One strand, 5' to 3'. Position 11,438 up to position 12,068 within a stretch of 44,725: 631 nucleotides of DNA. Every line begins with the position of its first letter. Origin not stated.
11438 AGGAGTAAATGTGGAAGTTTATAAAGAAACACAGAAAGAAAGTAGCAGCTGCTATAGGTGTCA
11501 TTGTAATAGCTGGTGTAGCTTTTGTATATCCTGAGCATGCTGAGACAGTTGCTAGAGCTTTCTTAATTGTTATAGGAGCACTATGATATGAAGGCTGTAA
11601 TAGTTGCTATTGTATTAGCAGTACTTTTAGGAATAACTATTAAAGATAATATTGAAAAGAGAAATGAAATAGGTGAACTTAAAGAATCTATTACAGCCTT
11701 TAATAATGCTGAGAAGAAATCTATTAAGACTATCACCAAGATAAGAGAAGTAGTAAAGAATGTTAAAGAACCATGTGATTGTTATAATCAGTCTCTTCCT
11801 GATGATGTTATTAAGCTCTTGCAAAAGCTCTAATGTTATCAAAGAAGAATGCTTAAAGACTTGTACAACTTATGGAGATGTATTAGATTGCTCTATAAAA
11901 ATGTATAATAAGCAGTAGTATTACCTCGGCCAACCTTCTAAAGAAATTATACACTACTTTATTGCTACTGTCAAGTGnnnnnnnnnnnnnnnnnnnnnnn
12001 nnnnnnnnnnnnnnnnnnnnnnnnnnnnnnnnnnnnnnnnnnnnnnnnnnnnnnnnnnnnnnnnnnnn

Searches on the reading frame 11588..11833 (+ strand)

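Call 68: search_protein_families(library=phrogs, proteins=[window:11588-11833:+], max_evalue=0.001)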
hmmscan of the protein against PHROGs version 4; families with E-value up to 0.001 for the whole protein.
window:11588-11833:+ (81 aa): 2 families
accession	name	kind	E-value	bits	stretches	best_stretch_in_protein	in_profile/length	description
phrog_89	-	lysis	2.2e-05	25.4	1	23-79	61-114/143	Rz-like spanin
phrog_386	-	unknown function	0.00038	21.7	1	4-49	3-48/64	-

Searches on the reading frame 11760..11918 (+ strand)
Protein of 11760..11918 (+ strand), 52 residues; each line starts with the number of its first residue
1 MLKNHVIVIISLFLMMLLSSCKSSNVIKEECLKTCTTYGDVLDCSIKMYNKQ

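Call 68: search_protein_families(library=phrogs, proteins=[window:11760-11918:+], max_evalue=0.001)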
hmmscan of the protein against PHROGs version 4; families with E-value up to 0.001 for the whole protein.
window:11760-11918:+ (52 aa): 1 family
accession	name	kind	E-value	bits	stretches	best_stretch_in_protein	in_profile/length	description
phrog_456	-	lysis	0.00069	20.3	0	2-27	7-32/102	Rz-like spanin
